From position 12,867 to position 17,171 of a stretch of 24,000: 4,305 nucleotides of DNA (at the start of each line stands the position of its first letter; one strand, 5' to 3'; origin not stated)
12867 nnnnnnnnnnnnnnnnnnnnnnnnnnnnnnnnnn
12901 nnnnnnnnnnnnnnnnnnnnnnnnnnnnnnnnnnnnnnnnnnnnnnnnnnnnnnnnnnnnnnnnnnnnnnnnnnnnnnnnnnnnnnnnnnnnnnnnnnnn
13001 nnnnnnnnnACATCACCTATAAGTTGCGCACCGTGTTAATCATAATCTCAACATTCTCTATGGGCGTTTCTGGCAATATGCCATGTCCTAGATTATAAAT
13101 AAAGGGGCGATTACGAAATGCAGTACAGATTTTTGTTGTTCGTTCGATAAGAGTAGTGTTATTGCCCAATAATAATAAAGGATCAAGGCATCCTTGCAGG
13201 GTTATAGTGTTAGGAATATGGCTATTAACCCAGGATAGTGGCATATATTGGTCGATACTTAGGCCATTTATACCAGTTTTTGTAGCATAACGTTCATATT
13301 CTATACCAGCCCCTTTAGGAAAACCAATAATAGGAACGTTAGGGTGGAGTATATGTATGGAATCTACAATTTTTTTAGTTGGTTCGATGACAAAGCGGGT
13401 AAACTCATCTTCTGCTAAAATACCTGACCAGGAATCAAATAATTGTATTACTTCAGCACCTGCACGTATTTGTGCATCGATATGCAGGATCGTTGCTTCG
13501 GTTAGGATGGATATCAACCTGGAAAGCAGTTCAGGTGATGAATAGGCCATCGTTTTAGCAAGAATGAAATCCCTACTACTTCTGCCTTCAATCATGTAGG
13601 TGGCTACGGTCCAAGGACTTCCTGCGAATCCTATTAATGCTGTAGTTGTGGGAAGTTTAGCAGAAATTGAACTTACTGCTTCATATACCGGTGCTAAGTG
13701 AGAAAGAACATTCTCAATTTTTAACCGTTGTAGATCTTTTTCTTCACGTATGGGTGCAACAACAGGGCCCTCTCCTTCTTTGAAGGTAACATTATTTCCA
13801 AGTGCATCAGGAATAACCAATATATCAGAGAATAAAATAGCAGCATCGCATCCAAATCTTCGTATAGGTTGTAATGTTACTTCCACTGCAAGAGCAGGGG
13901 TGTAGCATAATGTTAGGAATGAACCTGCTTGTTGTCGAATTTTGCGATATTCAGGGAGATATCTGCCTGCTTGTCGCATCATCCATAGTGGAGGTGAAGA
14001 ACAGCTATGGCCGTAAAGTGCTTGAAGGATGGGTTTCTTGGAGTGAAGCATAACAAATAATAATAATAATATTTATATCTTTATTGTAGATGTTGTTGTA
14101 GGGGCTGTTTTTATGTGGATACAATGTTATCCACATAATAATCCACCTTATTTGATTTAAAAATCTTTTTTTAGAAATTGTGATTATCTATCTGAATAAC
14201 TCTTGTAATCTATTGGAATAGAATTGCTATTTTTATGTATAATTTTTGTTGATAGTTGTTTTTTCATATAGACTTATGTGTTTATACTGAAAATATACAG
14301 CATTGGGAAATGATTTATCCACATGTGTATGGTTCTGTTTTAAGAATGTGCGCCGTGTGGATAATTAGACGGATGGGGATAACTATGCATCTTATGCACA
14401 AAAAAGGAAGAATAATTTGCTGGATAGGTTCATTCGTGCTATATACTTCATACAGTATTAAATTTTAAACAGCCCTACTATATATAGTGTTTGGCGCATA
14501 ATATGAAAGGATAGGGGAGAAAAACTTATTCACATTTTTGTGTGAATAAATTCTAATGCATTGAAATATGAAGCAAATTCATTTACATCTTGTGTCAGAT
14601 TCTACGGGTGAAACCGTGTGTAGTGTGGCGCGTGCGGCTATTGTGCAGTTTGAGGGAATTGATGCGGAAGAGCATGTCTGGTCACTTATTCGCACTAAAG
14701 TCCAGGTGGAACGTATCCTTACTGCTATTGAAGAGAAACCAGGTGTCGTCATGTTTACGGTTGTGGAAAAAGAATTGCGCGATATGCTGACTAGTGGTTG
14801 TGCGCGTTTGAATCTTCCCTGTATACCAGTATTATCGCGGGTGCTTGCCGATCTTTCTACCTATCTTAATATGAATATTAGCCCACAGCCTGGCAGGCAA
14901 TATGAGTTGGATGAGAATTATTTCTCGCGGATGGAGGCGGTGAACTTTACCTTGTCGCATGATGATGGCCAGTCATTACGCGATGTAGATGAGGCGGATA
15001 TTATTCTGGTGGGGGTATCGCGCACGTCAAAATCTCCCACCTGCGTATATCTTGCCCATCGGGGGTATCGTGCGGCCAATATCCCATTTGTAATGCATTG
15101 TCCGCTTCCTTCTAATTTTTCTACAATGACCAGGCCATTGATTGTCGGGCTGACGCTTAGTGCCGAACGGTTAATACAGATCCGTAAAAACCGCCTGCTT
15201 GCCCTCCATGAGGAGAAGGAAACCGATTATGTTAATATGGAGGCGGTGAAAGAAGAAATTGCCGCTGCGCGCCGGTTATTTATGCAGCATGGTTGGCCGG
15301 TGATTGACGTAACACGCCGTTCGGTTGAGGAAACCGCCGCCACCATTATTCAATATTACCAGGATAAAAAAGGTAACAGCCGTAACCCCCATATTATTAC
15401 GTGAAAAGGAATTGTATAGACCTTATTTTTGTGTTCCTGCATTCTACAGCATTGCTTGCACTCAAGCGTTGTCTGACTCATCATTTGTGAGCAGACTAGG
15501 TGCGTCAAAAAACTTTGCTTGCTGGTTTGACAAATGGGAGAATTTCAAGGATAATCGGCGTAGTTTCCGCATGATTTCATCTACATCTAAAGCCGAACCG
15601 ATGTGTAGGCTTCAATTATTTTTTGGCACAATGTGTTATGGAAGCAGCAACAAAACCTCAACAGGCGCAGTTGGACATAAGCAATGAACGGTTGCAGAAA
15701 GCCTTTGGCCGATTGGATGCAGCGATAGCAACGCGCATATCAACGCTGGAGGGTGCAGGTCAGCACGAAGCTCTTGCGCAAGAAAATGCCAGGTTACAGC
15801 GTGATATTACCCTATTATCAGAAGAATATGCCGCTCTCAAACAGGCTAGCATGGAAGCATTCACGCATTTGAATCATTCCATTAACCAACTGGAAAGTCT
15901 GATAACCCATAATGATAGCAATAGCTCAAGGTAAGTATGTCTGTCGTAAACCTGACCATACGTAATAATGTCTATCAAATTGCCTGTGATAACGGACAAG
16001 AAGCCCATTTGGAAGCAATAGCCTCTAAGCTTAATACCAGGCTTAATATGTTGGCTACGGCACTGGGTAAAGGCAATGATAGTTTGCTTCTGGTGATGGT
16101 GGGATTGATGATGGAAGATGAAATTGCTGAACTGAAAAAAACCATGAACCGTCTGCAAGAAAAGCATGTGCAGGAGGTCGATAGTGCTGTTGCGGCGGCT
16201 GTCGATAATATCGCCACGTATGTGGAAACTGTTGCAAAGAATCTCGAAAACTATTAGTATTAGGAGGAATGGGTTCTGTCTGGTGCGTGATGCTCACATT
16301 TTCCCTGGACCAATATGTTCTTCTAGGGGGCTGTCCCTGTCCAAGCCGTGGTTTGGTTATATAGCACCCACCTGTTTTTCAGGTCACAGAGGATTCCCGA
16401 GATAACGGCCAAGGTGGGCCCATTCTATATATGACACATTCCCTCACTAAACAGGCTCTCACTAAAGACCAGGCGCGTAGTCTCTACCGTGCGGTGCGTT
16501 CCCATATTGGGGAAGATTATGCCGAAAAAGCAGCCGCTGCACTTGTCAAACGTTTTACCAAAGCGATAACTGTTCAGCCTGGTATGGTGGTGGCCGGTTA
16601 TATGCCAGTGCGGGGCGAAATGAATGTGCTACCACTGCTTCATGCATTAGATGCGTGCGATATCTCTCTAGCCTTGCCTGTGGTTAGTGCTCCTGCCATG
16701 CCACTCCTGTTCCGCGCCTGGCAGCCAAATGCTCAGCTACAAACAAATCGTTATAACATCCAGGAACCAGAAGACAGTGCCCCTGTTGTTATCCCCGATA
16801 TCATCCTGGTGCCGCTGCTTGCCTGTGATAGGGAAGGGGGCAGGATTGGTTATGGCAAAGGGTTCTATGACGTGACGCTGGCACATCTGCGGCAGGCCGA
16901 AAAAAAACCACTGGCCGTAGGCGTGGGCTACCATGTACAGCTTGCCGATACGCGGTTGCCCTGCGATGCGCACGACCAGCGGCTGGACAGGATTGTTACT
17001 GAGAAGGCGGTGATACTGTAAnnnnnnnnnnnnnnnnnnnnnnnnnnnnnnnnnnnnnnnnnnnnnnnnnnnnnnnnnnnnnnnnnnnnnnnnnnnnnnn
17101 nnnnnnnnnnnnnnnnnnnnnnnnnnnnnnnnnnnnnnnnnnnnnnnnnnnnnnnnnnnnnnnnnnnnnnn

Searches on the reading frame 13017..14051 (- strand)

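Call 45: search_protein_families(library=pfam, proteins=[window:13017-14051:-], max_evalue=0.01)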
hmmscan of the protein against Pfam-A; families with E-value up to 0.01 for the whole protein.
window:13017-14051:- (344 aa): 1 family
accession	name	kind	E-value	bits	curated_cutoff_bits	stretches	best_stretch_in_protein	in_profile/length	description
PF01208.23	URO-D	-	3.8e-116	388.3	23.9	1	4-343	2-345/346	Uroporphyrinogen decarboxylase (URO-D)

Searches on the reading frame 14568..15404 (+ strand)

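Call 45: search_protein_families(library=pfam, proteins=[window:14568-15404:+], max_evalue=0.01)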
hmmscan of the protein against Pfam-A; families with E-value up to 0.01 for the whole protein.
window:14568-15404:+ (278 aa): 1 family
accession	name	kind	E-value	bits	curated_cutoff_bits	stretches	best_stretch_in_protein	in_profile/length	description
PF03618.20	Kinase-PPPase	-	4.5e-93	312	23.5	1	6-261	1-256/256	Kinase/pyrophosphorylase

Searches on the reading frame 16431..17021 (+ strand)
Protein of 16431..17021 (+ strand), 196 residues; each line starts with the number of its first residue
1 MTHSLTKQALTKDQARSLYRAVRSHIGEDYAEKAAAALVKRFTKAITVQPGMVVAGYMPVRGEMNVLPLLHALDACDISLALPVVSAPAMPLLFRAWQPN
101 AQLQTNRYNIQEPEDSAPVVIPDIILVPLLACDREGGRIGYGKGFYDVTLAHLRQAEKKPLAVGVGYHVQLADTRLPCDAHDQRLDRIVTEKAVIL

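Call 45: search_protein_families(library=pfam, proteins=[window:16431-17021:+], max_evalue=0.01)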
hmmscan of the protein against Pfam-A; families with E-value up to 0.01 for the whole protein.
window:16431-17021:+ (196 aa): 1 family
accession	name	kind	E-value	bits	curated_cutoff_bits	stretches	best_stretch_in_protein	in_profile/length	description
PF01812.26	5-FTHF_cyc-lig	-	9.8e-34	117.3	27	1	12-191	1-186/186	5-formyltetrahydrofolate cyclo-ligase family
